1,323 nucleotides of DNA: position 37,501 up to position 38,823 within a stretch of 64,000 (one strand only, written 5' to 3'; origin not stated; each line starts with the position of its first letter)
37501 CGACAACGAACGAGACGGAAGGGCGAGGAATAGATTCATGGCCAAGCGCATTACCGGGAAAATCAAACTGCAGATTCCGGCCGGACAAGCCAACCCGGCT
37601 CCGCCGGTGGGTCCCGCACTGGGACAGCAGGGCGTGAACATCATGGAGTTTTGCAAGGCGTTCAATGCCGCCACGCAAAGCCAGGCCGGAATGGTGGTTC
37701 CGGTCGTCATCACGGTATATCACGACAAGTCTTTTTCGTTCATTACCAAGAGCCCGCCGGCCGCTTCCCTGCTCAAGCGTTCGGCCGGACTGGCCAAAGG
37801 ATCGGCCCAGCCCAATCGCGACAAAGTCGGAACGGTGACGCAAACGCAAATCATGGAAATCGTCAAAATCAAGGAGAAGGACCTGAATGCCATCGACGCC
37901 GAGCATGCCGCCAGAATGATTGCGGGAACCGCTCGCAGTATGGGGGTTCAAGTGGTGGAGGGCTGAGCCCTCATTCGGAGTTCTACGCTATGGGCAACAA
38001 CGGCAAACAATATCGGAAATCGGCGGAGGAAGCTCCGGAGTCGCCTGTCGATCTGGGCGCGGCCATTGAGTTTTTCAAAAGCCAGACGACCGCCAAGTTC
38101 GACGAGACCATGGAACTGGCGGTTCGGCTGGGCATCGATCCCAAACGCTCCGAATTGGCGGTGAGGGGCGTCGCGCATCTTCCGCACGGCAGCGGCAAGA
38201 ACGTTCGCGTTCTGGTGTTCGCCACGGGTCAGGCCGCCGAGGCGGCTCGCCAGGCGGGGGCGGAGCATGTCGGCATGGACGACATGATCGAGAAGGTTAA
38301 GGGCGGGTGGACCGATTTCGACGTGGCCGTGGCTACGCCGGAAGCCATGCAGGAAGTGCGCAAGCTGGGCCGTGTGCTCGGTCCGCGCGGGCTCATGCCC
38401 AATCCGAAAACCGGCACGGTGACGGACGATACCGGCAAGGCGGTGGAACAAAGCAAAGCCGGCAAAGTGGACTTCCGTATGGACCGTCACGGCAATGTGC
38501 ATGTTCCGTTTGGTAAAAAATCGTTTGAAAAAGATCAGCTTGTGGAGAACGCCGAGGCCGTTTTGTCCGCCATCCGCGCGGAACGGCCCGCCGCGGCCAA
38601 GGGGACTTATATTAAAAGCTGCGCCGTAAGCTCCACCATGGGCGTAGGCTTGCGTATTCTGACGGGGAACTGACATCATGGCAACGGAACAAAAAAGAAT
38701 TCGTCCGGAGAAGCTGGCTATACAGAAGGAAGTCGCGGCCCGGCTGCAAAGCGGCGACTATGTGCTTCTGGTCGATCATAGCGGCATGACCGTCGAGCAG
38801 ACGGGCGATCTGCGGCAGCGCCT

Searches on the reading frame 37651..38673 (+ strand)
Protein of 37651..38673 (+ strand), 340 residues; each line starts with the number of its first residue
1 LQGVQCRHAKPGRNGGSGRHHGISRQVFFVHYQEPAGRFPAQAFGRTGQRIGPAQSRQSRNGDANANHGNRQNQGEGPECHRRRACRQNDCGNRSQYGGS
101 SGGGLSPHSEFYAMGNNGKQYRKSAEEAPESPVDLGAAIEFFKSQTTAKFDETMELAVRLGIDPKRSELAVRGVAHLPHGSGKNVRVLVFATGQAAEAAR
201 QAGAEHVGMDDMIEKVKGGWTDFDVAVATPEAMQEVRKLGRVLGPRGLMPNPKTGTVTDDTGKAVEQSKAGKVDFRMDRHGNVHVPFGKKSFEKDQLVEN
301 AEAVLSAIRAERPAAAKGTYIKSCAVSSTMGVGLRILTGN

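Call 56: search_protein_families(library=pfam, proteins=[window:37651-38673:+], max_evalue=0.00001)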
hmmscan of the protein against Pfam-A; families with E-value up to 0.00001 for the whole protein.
window:37651-38673:+ (340 aa): 1 family
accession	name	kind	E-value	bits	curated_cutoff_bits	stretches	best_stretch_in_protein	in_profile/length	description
PF00687.26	Ribosomal_L1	-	3.1e-63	213.4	32.2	1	143-332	2-198/198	Ribosomal protein L1p/L10e family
